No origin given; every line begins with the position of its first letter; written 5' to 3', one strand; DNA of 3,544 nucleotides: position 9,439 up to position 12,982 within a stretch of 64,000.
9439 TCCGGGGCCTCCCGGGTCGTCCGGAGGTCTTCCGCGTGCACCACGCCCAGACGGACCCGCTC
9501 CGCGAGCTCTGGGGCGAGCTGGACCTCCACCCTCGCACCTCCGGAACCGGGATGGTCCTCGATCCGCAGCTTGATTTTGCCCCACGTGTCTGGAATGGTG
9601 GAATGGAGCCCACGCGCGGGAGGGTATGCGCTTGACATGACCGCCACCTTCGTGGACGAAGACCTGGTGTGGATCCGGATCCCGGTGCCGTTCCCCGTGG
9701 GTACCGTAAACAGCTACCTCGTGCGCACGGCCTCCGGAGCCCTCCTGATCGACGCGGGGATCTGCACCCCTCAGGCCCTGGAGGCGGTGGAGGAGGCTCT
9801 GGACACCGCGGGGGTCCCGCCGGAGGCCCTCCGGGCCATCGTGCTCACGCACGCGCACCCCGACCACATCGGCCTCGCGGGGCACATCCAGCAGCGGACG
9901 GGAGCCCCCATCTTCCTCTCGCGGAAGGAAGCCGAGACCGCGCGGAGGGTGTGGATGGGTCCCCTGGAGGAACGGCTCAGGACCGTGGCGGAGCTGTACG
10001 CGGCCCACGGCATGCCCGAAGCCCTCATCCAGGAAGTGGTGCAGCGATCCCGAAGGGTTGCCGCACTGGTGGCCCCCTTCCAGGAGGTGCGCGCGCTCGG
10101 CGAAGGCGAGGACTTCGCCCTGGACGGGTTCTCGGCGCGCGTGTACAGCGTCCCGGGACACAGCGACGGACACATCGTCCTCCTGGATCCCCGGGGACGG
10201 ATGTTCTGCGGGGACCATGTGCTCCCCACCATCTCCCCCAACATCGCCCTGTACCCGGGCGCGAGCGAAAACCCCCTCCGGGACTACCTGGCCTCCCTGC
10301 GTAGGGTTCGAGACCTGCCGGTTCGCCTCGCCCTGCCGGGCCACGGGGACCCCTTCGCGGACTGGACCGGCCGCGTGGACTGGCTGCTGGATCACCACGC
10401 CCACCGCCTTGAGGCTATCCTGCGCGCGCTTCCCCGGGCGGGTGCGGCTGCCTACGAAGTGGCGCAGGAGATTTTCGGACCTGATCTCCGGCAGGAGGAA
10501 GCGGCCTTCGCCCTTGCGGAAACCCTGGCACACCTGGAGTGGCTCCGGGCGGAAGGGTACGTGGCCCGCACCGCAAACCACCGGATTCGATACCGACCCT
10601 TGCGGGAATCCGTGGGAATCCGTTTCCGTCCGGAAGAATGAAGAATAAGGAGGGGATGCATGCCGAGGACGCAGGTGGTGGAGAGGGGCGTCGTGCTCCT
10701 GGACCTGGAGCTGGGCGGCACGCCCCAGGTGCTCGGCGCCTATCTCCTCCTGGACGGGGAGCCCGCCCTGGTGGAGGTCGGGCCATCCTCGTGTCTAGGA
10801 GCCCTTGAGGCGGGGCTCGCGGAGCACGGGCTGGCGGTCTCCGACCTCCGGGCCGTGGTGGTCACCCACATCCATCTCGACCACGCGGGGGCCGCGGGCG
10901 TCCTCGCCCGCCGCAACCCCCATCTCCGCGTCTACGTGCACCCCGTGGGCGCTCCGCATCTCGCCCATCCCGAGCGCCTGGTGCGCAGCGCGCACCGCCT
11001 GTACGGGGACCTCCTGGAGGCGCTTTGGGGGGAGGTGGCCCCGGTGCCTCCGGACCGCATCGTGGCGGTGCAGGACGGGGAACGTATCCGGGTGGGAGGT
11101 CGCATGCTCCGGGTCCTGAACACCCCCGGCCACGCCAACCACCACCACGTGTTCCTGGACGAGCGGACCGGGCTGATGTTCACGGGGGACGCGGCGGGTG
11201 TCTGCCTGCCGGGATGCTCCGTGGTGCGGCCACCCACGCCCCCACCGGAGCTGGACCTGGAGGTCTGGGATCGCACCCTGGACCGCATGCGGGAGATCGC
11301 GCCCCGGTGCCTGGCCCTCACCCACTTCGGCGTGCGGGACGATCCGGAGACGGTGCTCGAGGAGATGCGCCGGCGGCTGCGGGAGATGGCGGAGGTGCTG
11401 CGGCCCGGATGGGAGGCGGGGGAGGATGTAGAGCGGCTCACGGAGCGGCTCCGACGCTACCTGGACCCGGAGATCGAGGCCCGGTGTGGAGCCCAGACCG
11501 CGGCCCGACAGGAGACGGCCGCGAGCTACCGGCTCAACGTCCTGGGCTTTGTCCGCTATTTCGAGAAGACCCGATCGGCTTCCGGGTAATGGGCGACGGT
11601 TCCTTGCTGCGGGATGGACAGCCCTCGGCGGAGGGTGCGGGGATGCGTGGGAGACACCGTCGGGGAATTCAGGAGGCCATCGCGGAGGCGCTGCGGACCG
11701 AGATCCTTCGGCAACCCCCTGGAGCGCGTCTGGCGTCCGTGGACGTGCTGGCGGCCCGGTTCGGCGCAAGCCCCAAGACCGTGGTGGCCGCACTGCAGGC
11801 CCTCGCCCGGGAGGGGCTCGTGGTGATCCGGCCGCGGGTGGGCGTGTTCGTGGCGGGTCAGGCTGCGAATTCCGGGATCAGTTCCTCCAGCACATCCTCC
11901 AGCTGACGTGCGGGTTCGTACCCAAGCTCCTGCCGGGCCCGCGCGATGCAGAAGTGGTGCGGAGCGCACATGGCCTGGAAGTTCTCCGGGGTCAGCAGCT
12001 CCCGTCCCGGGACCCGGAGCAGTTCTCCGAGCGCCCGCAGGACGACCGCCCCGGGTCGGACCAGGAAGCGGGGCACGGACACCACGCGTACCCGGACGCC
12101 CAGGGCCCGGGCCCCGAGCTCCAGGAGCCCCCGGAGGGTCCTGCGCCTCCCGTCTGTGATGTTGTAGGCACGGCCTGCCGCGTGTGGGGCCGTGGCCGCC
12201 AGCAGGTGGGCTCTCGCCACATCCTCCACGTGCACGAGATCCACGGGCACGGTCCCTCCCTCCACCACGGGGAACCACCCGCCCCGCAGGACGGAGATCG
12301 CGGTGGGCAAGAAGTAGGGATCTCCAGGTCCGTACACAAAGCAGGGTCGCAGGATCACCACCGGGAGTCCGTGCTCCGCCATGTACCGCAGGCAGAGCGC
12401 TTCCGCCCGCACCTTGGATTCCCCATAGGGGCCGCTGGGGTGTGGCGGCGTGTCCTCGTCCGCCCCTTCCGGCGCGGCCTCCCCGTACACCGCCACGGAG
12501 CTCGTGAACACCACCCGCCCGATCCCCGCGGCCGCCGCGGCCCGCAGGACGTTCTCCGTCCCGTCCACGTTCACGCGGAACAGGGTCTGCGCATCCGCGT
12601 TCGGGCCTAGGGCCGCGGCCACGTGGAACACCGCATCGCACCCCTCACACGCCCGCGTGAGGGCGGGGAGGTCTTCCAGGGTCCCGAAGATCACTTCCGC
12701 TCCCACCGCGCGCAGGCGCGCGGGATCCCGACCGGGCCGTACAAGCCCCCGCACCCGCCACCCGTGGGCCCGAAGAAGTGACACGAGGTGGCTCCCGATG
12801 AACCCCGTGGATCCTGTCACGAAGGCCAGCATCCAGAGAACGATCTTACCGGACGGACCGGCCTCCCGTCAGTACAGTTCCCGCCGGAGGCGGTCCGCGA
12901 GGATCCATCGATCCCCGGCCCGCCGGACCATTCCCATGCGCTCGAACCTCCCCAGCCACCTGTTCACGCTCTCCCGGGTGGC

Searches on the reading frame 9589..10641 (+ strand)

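Call 23: search_protein_families(library=pfam, proteins=[window:9589-10641:+], max_evalue=0.01)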
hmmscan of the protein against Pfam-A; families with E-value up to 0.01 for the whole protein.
window:9589-10641:+ (350 aa): 5 families
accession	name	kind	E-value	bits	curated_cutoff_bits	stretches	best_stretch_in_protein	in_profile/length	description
PF00753.33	Lactamase_B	-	1.9e-30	106.7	22.7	1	37-252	3-196/196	Metallo-beta-lactamase superfamily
PF21221.3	B_lactamase-like_C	-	6.2e-07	29.5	27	1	286-323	7-44/46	Metallo-beta-lactamase-like, C-terminal domain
PF12706.13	Lactamase_B_2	-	7e-05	22.9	27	1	53-111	4-63/200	Beta-lactamase superfamily domain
PF19583.5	ODP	-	0.00047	20.5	27.2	1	40-113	3-74/194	ODP family beta lactamase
PF23023.1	Anti-Pycsar_Apyc1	-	0.0023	17.9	50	1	41-96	21-69/250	Anti-Pycsar protein Apyc1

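Call 70: search_protein_families(library=ncbifam, proteins=[window:9589-10641:+], max_evalue=0.001)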
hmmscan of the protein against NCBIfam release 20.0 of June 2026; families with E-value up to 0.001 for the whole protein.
window:9589-10641:+ (350 aa): 37 families (the best 25 are shown)
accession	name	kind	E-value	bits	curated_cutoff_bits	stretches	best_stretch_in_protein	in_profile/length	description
NF053820.1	MBLfold_Strvi7410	exception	1.1e-42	146.7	525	1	29-325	12-329/343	Strvi_7410 family MBL fold metallo-hydrolase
NF033105.1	bla_subclass_B3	equivalog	6.4e-18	65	240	1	40-117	23-98/257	subclass B3 metallo-beta-lactamase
NF012229.1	bla_class_B_core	domain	3.5e-12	46.7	100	1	41-198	16-136/139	metallo-beta-lactamase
NF033106.1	blaL1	exception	5e-12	45.4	560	1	41-110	60-127/290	L1 family subclass B3 metallo-beta-lactamase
TIGR03413.1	GSH_gloB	equivalog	9.9e-12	44.7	200.8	2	168-212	84-129/248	hydroxyacylglutathione hydrolase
TIGR04558.1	SoxH_rel_PQQ_1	hypoth_equivalog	8.8e-11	41.4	300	1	151-261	121-222/285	quinoprotein relay system zinc metallohydrolase 1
NF041804.1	MBL_fold_SolJ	exception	9.3e-11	41.3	350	1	42-118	20-91/224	solanimycin biosynthesis MBL-fold hydrolase SolJ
NF040874.1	blaPJM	exception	5.8e-10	39.2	630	1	40-114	58-130/301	PJM family subclass B3 metallo-beta-lactamase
NF040644.1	blaPAM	exception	6e-10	38.7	615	1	39-112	56-126/287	PAM family subclass B3 metallo-beta-lactamase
NF000439.2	blaAIM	exception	1.9e-09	37.5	675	1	40-120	58-136/303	AIM family subclass B3 metallo-beta-lactamase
NF047979.1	lactonase_AidB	equivalog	3.6e-09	36.3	360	1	39-96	50-110/271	AidB family quorum-quenching N-acyl homoserine lactonase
NF033185.1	B3_Acin_new2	exception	5.3e-09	35.7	625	1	40-115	51-124/285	putative subclass B3 metallo-beta-lactamase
NF000438.2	blaPOM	exception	2.9e-08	33.2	610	1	39-109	56-124/286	POM family subclass B3 metallo-beta-lactamase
NF000458.2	blaPEDO-2_fam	exception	7.7e-08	32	550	1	40-117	52-127/285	PEDO-2 family subclass B3 metallo-beta-lactamase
TIGR04559.1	SoxH_rel_PQQ_2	hypoth_equivalog_domain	7.5e-07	28.8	280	1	51-264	41-224/283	quinoprotein relay system zinc metallohydrolase 2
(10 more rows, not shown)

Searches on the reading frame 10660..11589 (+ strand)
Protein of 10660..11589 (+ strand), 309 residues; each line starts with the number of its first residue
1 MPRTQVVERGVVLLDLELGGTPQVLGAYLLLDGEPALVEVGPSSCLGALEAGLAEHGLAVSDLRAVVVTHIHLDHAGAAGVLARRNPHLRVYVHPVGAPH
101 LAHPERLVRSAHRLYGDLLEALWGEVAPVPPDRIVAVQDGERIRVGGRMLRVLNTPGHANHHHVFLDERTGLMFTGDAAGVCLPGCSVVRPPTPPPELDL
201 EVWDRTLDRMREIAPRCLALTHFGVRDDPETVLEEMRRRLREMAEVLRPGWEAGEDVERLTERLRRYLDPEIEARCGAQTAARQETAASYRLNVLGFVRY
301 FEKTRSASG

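Call 23: search_protein_families(library=pfam, proteins=[window:10660-11589:+], max_evalue=0.01)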
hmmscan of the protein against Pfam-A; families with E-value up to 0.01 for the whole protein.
window:10660-11589:+ (309 aa): 3 families
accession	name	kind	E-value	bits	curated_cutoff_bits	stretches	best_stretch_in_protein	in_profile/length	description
PF00753.33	Lactamase_B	-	3e-22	80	22.7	1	28-222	9-196/196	Metallo-beta-lactamase superfamily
PF12706.13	Lactamase_B_2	-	3.4e-07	30.5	27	1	60-170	28-122/200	Beta-lactamase superfamily domain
PF19583.5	ODP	-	0.0034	17.7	27.2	1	28-182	6-140/194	ODP family beta lactamase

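Call 70: search_protein_families(library=ncbifam, proteins=[window:10660-11589:+], max_evalue=0.001)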
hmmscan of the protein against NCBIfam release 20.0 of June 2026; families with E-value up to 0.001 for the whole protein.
window:10660-11589:+ (309 aa): 22 families
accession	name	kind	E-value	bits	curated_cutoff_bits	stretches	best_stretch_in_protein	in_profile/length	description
TIGR04558.1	SoxH_rel_PQQ_1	hypoth_equivalog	4e-13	49.1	300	1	37-259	47-249/285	quinoprotein relay system zinc metallohydrolase 1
NF033105.1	bla_subclass_B3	equivalog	7.8e-12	45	240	1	25-159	23-147/257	subclass B3 metallo-beta-lactamase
TIGR03413.1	GSH_gloB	equivalog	1.3e-10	41.1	200.8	1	135-178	84-127/248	hydroxyacylglutathione hydrolase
NF053820.1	MBLfold_Strvi7410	exception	1.4e-08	34.6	525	1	32-80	32-82/343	Strvi_7410 family MBL fold metallo-hydrolase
TIGR04559.1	SoxH_rel_PQQ_2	hypoth_equivalog_domain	1.8e-08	34.2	280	1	62-259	67-249/283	quinoprotein relay system zinc metallohydrolase 2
NF012229.1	bla_class_B_core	domain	2.6e-07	30.9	100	1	49-164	41-135/139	metallo-beta-lactamase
NF007597.0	PRK10241.1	equivalog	3.8e-06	26.4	421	0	136-178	88-128/251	hydroxyacylglutathione hydrolase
NF033185.1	B3_Acin_new2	exception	4.1e-06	26.2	625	1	23-160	49-175/285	putative subclass B3 metallo-beta-lactamase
NF033106.1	blaL1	exception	5e-06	25.7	560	1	39-160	74-183/290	L1 family subclass B3 metallo-beta-lactamase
NF045700.1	AHLLactAttM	equivalog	5.5e-06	26.1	390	1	52-82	83-113/257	AttM family quorum-quenching N-acyl homoserine lactonase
NF040874.1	blaPJM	exception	7.1e-06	25.8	630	1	51-160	85-184/301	PJM family subclass B3 metallo-beta-lactamase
NF000456.2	blaMSI-1_fam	exception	9.4e-06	25.1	550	1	48-160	72-174/289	MSI-1 family subclass B3 metallo-beta-lactamase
NF045699.1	AHLLactAiiA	equivalog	2.5e-05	23.6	375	1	51-81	84-114/251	quorum-quenching N-acyl homoserine lactonase AiiA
NF040469.1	blaEFM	exception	4e-05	22.9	610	1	32-160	78-196/302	EFM family subclass B3 metallo-beta-lactamase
NF033184.1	B3_Acin_new1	exception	6.2e-05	22.3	580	1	24-160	48-173/283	putative subclass B3 metallo-beta-lactamase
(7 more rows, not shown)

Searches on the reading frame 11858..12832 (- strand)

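Call 23: search_protein_families(library=pfam, proteins=[window:11858-12832:-], max_evalue=0.01)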
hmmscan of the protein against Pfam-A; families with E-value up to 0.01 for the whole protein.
window:11858-12832:- (324 aa): 8 families
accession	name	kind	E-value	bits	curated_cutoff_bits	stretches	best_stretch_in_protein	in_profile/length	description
PF01370.27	Epimerase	-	1.9e-51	175.2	20.9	1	4-225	2-239/240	NAD dependent epimerase/dehydratase family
PF01073.25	3Beta_HSD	-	1.8e-30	106.4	22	1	5-226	2-249/280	3-beta hydroxysteroid dehydrogenase/isomerase family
PF16363.11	GDP_Man_Dehyd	-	4.8e-27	95.7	27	1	4-317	1-331/332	GDP-mannose 4,6 dehydratase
PF07993.18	NAD_binding_4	-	4.4e-20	72.4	20.1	1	59-171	83-210/258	Male sterility protein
PF13460.12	NAD_binding_10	-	1.2e-19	71.3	27.2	1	7-164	1-144/184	NAD(P)H-binding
PF05368.20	NmrA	-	1.5e-12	48.2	27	1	5-112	7-107/298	NmrA-like family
PF04321.23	RmlD_sub_bind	-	1.9e-12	47.3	27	1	4-178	4-163/287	RmlD substrate binding domain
PF02719.21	Polysacc_synt_2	-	6.3e-06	26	20.2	1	46-112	57-128/293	Polysaccharide biosynthesis protein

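Call 70: search_protein_families(library=ncbifam, proteins=[window:11858-12832:-], max_evalue=0.001)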
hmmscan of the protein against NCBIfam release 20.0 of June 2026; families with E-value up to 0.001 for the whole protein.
window:11858-12832:- (324 aa): 29 families (the best 25 are shown)
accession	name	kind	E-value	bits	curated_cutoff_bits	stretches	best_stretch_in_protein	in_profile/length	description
TIGR03466.1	HpnA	hypoth_equivalog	6.8e-55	186.2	367.65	1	2-317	2-316/327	hopanoid-associated sugar epimerase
NF042422.1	oxyalk_red_OleD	equivalog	1.6e-48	165.8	580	1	3-318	3-324/329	2-alkyl-3-oxoalkanoate reductase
NF042423.1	oxyalk_red_Shew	equivalog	9.2e-42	143.3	580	1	3-317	11-330/331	2-alkyl-3-oxoalkanoate reductase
TIGR04180.1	EDH_00030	hypoth_equivalog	5.2e-34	117.7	475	1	4-252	2-264/297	NAD-dependent 4,6-dehydratase LegB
NF052578.1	StrlDmthSdmBMthl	equivalog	7.2e-29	101.6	600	1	1-264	1-265/328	sterol demethylase protein SdmB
TIGR01179.1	galE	equivalog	2.2e-24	85.9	262.3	2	4-164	3-174/332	UDP-glucose 4-epimerase GalE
TIGR01746.1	Thioester-redct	subfamily_domain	5e-21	75.3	213.35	1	63-240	87-277/371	thioester reductase domain-containing protein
NF058621.1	DiazavRedAvaA7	equivalog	5.8e-19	68.8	400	1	3-229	3-233/304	3-diazoavenalumate denitrifying reductase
TIGR02197.1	heptose_epim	equivalog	3.7e-18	65.8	274.6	1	5-254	3-272/316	ADP-glyceromanno-heptose 6-epimerase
TIGR01181.1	dTDP_gluc_dehyt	equivalog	1.4e-17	63.8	365.1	1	4-239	3-256/321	dTDP-glucose 4,6-dehydratase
NF005539.0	PRK07201.1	equivalog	3.4e-17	62.4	549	1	4-266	4-291/657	SDR family oxidoreductase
NF041293.1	G6PDh_Azf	equivalog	2.4e-16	59.9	400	1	4-162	6-178/252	NAD-dependent glucose-6-phosphate dehydrogenase Azf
NF043036.1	ErythonDh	equivalog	1.4e-15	57.3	325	1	3-153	3-166/321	D-erythronate dehydrogenase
NF004520.0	PRK05865.1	equivalog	2.2e-15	55.6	1509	1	4-236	4-194/854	sugar epimerase family protein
NF038078.1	NRPS_MxcG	equivalog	1.1e-11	42.8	2300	1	62-259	1167-1369/1442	myxochelin non-ribosomal peptide synthetase MxcG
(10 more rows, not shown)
